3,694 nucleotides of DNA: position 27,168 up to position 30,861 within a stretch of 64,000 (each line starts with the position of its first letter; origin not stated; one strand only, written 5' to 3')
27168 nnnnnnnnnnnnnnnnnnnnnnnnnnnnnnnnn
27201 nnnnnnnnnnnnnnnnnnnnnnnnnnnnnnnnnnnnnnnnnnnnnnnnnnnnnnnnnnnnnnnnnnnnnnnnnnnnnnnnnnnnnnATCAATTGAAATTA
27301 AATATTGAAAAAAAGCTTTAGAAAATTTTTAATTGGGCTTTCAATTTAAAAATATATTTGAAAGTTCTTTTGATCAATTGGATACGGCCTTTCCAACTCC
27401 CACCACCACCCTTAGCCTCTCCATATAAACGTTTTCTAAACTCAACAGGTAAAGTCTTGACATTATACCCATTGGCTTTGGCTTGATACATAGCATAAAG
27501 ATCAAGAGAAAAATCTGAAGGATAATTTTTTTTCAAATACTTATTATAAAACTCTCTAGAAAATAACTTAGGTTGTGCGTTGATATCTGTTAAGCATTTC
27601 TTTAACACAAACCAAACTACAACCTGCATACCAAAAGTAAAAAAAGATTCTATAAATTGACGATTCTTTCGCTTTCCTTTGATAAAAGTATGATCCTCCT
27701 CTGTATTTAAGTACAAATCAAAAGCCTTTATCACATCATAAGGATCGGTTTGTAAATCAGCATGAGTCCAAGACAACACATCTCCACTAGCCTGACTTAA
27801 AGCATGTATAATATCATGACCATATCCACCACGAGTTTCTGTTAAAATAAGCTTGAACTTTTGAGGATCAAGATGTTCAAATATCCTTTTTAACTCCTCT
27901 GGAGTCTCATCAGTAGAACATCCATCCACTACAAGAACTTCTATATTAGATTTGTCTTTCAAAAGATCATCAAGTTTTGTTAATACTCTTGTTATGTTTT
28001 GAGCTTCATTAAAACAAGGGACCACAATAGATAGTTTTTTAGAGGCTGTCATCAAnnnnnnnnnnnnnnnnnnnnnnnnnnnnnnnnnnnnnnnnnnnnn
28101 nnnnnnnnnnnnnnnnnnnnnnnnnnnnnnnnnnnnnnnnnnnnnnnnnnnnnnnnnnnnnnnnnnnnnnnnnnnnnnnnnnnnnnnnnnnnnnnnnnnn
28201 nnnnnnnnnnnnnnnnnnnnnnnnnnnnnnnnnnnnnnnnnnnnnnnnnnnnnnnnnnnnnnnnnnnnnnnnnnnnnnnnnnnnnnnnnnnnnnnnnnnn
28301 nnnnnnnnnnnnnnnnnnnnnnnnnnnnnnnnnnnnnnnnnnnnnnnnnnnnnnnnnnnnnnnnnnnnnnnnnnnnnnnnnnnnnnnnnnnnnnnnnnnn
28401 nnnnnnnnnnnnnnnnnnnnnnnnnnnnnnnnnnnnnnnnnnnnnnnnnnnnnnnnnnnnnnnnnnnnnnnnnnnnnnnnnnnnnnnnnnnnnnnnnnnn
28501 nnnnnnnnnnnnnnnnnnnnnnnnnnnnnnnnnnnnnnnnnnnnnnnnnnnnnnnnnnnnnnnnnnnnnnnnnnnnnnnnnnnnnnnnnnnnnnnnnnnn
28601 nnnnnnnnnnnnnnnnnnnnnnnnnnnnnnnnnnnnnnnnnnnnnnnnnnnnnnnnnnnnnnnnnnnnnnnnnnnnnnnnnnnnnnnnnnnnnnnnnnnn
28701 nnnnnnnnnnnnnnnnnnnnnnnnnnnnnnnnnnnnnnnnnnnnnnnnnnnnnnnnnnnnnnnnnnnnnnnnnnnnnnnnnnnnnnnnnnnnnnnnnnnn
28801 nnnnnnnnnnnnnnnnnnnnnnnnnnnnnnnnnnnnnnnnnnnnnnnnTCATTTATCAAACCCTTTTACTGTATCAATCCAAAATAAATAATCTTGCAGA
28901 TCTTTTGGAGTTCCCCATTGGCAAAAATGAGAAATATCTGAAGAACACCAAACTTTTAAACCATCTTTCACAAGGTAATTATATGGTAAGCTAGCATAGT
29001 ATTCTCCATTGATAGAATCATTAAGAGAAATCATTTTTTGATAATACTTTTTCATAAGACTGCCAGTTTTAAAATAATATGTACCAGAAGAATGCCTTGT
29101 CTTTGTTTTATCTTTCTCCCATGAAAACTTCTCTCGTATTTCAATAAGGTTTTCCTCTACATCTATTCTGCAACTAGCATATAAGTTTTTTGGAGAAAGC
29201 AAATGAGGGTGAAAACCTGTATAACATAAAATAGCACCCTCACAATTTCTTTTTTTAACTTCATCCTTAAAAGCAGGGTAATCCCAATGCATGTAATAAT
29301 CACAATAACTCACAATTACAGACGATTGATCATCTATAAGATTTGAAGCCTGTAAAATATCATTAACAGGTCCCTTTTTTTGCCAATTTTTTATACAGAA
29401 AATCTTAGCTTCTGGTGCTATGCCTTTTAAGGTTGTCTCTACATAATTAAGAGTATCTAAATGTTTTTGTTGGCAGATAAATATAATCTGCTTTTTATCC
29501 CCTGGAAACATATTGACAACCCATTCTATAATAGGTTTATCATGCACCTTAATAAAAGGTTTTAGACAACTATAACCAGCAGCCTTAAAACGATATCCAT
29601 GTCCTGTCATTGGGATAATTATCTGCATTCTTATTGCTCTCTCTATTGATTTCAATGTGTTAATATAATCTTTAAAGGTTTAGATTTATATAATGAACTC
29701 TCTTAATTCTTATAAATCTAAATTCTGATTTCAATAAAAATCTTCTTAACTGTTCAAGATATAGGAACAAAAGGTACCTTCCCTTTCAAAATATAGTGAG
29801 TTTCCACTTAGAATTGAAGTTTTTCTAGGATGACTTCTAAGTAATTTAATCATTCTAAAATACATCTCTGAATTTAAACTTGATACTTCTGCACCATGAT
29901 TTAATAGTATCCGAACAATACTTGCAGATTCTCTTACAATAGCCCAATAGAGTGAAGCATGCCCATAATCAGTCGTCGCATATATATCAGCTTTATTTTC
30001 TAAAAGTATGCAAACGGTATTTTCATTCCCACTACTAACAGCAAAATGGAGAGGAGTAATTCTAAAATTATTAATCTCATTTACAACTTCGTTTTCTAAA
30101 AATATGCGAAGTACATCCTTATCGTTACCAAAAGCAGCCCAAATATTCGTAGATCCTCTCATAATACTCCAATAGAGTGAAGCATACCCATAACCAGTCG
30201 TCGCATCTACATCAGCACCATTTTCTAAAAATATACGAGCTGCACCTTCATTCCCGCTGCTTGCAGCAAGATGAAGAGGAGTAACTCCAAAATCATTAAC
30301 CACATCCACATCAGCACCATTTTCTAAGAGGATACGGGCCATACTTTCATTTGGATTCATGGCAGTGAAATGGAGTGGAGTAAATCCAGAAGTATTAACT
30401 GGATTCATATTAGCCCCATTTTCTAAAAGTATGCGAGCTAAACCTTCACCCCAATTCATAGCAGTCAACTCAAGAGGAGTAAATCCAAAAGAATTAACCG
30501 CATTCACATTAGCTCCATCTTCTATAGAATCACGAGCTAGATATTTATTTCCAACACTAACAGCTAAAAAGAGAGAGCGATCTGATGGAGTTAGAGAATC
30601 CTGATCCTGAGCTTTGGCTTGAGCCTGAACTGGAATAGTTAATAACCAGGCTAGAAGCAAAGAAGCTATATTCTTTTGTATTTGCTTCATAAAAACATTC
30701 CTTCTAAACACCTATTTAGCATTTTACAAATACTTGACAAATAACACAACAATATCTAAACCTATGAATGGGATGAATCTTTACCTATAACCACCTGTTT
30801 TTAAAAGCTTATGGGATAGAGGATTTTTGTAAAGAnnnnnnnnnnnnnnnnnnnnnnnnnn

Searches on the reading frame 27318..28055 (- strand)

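Call 68: search_protein_families(library=pfam, proteins=[window:27318-28055:-], max_evalue=0.00001)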
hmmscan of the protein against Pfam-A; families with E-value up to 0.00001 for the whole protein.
window:27318-28055:- (245 aa): 1 family
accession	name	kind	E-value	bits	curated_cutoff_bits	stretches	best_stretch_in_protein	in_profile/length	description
PF00535.33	Glycos_transf_2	-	1.4e-21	77.6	23.3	1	9-123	1-111/168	Glycosyl transferase family 2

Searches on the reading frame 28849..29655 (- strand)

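Call 68: search_protein_families(library=pfam, proteins=[window:28849-29655:-], max_evalue=0.00001)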
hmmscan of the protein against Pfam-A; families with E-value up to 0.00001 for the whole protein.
window:28849-29655:- (268 aa): 1 family
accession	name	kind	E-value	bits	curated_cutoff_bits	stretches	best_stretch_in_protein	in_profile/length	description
PF00483.29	NTP_transferase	-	1.5e-07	31.7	21.2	1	16-215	6-202/245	Nucleotidyl transferase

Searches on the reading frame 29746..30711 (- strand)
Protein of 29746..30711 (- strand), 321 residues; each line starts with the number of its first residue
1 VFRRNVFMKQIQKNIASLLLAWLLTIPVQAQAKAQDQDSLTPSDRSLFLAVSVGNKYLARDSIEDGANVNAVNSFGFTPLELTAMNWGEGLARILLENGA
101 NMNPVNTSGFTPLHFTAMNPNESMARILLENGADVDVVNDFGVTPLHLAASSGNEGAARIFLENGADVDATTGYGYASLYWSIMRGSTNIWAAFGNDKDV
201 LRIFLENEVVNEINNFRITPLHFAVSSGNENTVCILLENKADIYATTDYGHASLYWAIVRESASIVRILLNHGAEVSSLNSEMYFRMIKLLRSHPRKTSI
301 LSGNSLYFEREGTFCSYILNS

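Call 68: search_protein_families(library=pfam, proteins=[window:29746-30711:-], max_evalue=0.00001)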
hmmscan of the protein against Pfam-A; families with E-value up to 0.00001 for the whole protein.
window:29746-30711:- (321 aa): 5 families
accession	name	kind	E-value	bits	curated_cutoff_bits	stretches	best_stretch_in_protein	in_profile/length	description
PF12796.13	Ank_2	-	1.1e-36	125.7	27.3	3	191-277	3-87/90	Ankyrin repeats (3 copies)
PF00023.36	Ank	-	4.3e-35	118.2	21.1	2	142-172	2-32/33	Ankyrin repeat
PF13637.12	Ank_4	-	1.2e-34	118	22.7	1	117-161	5-49/50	Ankyrin repeats (many copies)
PF13606.12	Ank_3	-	2e-23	80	22.3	0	142-170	2-30/30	Ankyrin repeat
PF13857.12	Ank_5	-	9.1e-21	74.2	27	1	128-177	1-51/56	Ankyrin repeats (many copies)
